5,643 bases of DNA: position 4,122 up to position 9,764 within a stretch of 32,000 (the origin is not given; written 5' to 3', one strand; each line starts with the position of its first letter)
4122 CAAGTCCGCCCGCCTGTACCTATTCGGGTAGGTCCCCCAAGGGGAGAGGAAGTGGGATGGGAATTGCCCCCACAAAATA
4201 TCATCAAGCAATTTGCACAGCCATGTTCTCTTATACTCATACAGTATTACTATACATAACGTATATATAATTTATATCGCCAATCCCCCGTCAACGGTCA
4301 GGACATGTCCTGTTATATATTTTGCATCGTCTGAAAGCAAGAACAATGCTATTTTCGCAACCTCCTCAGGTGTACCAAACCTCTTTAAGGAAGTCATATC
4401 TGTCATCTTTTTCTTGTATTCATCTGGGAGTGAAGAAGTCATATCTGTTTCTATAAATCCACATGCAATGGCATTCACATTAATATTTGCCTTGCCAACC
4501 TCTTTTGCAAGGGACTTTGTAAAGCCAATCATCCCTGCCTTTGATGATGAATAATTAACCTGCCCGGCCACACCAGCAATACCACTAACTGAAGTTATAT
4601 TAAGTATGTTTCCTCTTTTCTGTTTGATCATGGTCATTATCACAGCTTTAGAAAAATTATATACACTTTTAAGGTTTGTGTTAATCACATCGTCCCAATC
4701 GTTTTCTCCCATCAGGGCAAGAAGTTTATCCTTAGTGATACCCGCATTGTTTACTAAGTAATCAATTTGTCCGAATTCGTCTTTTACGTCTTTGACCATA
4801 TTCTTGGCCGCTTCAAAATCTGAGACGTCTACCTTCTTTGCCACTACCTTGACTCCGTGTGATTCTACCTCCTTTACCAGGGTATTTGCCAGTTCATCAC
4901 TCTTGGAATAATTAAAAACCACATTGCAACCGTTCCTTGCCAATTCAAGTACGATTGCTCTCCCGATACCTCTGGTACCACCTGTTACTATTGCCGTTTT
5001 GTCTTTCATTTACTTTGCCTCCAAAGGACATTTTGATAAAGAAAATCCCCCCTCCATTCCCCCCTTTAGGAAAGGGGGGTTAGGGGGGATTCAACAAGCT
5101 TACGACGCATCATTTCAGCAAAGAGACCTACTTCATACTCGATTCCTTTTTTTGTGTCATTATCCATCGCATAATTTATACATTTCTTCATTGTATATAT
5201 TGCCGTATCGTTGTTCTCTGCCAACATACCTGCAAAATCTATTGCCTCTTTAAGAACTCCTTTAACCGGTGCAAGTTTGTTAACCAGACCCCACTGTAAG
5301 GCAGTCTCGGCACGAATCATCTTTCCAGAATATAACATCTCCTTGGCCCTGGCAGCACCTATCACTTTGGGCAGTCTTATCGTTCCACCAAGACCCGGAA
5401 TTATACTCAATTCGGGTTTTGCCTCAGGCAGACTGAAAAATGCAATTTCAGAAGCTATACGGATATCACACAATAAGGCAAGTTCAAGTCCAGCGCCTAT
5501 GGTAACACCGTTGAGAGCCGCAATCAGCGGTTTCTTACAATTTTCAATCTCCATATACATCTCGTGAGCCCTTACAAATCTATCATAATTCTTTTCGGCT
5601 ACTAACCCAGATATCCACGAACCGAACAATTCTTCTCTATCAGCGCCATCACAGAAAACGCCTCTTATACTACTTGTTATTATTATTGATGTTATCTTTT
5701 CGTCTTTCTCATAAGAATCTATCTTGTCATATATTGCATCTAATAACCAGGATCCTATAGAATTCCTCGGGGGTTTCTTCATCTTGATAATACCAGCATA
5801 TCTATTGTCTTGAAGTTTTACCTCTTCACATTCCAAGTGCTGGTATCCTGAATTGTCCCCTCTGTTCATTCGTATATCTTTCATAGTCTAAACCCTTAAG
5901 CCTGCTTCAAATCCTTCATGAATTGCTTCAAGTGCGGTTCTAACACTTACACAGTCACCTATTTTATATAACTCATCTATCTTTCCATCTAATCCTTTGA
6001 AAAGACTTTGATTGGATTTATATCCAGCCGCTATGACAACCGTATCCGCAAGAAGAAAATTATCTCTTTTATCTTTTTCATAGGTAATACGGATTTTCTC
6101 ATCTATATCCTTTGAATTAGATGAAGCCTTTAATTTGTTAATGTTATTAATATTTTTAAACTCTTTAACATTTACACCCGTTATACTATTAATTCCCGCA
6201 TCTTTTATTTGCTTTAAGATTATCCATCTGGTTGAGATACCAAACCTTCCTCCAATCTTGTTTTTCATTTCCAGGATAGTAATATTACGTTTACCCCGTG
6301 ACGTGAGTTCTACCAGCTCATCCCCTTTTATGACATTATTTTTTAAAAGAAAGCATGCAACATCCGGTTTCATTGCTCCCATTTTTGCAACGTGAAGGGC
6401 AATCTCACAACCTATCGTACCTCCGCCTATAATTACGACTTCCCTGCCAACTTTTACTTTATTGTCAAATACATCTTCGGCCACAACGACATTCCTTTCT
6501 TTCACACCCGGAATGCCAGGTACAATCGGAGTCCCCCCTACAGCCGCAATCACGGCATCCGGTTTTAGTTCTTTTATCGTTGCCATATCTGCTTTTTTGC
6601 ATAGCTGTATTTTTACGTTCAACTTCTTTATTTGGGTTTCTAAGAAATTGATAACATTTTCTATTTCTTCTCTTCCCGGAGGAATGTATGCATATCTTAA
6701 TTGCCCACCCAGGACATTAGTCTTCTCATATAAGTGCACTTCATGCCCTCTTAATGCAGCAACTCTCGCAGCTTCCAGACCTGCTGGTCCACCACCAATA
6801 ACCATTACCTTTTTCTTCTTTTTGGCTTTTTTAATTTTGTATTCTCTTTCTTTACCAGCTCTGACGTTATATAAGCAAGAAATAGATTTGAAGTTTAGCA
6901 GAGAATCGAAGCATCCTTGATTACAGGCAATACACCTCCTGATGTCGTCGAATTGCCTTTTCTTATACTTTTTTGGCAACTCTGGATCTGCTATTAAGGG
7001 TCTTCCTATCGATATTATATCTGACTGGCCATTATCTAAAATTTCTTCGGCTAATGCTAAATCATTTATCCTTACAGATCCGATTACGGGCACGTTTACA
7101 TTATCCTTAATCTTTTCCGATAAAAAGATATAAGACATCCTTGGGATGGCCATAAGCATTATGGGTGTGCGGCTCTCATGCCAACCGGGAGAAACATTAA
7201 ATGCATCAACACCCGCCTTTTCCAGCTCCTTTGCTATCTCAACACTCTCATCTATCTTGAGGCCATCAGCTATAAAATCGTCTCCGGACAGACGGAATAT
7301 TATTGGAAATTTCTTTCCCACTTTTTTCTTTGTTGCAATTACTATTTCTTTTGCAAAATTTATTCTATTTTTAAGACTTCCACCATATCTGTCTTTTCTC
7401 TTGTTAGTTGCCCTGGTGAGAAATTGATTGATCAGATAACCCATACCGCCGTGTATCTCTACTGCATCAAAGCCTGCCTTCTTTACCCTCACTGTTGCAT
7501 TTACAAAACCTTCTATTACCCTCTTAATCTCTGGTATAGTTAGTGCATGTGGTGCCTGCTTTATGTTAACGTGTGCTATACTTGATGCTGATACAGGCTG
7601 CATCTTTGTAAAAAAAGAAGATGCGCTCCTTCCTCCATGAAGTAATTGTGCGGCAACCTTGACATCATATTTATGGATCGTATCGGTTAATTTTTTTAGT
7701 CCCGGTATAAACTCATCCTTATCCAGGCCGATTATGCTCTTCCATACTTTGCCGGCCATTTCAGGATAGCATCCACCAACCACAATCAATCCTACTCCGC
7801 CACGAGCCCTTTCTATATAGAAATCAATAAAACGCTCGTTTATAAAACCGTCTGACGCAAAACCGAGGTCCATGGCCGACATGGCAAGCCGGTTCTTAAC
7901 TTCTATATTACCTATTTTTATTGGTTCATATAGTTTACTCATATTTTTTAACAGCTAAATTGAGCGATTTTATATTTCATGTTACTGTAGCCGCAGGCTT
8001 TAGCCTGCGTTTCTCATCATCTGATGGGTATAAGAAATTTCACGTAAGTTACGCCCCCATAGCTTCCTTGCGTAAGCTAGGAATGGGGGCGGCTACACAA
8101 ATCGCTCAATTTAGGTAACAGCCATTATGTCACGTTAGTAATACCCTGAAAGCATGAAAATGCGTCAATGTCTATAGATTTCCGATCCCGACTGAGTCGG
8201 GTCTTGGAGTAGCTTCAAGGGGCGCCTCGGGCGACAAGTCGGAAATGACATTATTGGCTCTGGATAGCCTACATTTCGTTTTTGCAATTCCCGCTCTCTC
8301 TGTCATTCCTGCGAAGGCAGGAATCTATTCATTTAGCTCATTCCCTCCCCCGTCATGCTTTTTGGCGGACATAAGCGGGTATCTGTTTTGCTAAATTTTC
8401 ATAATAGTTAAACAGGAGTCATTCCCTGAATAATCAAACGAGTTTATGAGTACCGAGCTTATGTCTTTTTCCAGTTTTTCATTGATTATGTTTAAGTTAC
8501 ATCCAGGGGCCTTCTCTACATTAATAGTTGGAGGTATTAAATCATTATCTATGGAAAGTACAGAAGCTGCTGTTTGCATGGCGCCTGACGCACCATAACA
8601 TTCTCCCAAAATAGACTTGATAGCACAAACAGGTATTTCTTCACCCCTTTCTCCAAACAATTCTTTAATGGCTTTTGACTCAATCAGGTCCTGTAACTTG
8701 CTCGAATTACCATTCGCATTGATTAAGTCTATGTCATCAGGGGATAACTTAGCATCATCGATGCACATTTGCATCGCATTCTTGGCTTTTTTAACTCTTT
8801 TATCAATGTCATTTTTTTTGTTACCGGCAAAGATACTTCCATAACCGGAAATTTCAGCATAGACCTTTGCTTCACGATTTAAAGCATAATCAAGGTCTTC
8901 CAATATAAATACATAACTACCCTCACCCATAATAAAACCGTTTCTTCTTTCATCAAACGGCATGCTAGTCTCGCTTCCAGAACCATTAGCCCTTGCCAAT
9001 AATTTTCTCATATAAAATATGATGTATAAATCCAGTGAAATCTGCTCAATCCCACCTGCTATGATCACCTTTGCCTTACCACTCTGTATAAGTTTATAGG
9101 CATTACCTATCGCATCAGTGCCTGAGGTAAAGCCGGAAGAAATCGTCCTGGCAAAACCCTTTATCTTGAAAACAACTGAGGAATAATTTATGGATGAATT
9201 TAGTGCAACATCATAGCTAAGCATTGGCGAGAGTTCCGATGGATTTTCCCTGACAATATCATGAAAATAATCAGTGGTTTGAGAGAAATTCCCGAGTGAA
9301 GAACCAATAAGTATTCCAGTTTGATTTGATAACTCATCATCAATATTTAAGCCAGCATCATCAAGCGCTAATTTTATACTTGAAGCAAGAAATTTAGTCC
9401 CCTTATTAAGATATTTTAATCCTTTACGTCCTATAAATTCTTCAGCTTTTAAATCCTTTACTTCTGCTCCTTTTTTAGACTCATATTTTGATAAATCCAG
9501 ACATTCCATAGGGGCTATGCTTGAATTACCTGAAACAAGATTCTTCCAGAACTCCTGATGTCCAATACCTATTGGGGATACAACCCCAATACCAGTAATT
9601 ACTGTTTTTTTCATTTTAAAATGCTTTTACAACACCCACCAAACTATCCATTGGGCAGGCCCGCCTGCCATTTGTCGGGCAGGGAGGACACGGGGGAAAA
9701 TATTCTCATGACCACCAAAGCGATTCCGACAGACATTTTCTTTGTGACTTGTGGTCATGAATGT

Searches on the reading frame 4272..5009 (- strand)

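Call 31: search_protein_families(library=pfam, proteins=[window:4272-5009:-])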
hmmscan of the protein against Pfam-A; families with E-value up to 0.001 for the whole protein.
window:4272-5009:- (245 aa): 3 families
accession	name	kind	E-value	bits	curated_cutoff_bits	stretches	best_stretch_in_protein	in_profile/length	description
PF13561.12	adh_short_C2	-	3e-66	223.8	27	1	13-243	6-235/236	Enoyl-(Acyl carrier protein) reductase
PF00106.31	adh_short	-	2.3e-62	210.4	26.6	1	4-197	1-193/195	short chain dehydrogenase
PF08659.16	KR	-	5.7e-24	85.5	22.6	1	5-183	2-175/180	KR domain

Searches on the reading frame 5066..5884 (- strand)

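Call 31: search_protein_families(library=pfam, proteins=[window:5066-5884:-])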
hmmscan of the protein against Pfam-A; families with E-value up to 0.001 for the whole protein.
window:5066-5884:- (272 aa): 2 families
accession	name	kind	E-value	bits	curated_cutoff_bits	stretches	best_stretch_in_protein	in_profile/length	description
PF00378.25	ECH_1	-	1.5e-47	162.5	27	1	32-262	8-231/251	Enoyl-CoA hydratase/isomerase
PF16113.10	ECH_2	-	2.8e-20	73.5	27.2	1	41-209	13-176/335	Enoyl-CoA hydratase/isomerase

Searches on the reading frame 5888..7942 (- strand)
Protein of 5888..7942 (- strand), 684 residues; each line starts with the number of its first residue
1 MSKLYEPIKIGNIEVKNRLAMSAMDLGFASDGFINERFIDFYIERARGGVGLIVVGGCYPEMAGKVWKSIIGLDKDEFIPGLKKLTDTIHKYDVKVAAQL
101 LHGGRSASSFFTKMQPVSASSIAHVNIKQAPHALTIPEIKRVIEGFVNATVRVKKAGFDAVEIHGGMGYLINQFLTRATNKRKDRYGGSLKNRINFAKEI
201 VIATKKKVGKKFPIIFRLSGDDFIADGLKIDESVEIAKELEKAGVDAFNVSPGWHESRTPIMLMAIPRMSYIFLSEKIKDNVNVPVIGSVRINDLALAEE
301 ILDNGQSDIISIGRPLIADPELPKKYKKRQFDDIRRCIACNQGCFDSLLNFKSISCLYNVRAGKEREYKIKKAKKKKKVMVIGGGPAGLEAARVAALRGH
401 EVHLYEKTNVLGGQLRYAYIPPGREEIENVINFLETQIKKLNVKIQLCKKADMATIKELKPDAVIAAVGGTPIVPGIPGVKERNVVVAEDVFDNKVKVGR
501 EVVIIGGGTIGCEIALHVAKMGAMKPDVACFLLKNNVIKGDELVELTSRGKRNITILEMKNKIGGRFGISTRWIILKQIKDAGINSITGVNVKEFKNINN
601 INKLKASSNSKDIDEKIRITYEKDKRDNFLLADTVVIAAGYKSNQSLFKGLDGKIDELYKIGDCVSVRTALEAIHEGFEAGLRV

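Call 11: find_encoding_contigs(protein=window:5888-7942:-, flank=3000, max_places=10)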
Protein window:5888-7942:- (684 aa): no gene with exactly this product is on record in the collection.
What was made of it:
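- Tried and rejected: It is not on record (call 11).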

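Call 31: search_protein_families(library=pfam, proteins=[window:5888-7942:-])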
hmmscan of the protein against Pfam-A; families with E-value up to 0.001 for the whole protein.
window:5888-7942:- (684 aa): 13 families
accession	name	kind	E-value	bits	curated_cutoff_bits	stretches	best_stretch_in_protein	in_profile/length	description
PF00724.26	Oxidored_FMN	-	6.2e-72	243.2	27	1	3-329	1-338/342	NADH:flavin oxidoreductase / NADH oxidase family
PF07992.20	Pyr_redox_2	-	7.3e-31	108.1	26.1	1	377-657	1-253/291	Pyridine nucleotide-disulphide oxidoreductase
PF13738.12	Pyr_redox_3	-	8.6e-11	42.1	30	2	368-469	154-266/305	Pyridine nucleotide-disulphide oxidoreductase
PF13450.12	NAD_binding_8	-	3.4e-10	40.5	21.9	1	381-416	1-36/68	NAD(P)-binding Rossmann-like domain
PF00070.33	Pyr_redox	-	3.6e-10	40.6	22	0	378-410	1-33/82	Pyridine nucleotide-disulphide oxidoreductase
PF01266.30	DAO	-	3.9e-09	36.9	27.9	0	378-413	1-37/353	FAD dependent oxidoreductase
PF12831.13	FAD_oxidored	-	6.6e-09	36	27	1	379-419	2-42/416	FAD dependent oxidoreductase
PF13434.12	Lys_Orn_oxgnase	-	5.9e-07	29.4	21.3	0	452-532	139-220/339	L-lysine 6-monooxygenase/L-ornithine 5-monooxygenase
PF03486.20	HI0933_like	-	9.9e-07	28.9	50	1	378-416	2-40/244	HI0933-like protein Rossmann domain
PF01134.28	GIDA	-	3.1e-06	26.9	22.1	1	378-408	1-32/391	Glucose inhibited division protein A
PF01207.24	Dus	-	1.1e-05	25.2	20.4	1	183-328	96-229/311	Dihydrouridine synthase (Dus)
PF01262.27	AlaDh_PNT_C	-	1.8e-05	24.7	23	1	376-415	28-67/214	Alanine dehydrogenase/PNT, C-terminal domain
PF00890.30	FAD_binding_2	-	2.6e-05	24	20.4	1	379-418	2-41/414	FAD binding domain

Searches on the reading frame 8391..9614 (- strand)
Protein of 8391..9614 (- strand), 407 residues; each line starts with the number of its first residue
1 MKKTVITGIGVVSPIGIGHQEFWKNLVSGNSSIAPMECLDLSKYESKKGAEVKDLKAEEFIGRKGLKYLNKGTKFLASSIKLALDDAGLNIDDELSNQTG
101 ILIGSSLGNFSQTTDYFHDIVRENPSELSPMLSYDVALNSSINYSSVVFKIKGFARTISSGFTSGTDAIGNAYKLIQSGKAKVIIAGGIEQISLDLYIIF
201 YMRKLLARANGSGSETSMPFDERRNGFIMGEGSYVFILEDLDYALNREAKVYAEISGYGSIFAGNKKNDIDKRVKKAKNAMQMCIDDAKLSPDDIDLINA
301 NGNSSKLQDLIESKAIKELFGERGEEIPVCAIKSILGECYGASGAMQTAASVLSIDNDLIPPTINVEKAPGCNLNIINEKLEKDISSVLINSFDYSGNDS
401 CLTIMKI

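Call 31: search_protein_families(library=pfam, proteins=[window:8391-9614:-])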
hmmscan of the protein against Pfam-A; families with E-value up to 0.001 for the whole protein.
window:8391-9614:- (407 aa): 3 families
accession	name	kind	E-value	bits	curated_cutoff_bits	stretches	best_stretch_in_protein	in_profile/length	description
PF00109.32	ketoacyl-synt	-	8.3e-29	101.4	20.8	1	3-242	3-250/252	Beta-ketoacyl synthase, N-terminal domain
PF02801.28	Ketoacyl-synt_C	-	2.5e-26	92.4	20.8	1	252-367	1-119/119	Beta-ketoacyl synthase, C-terminal domain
PF00108.29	Thiolase_N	-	3.3e-05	23.8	26.4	1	155-194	78-117/260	Thiolase, N-terminal domain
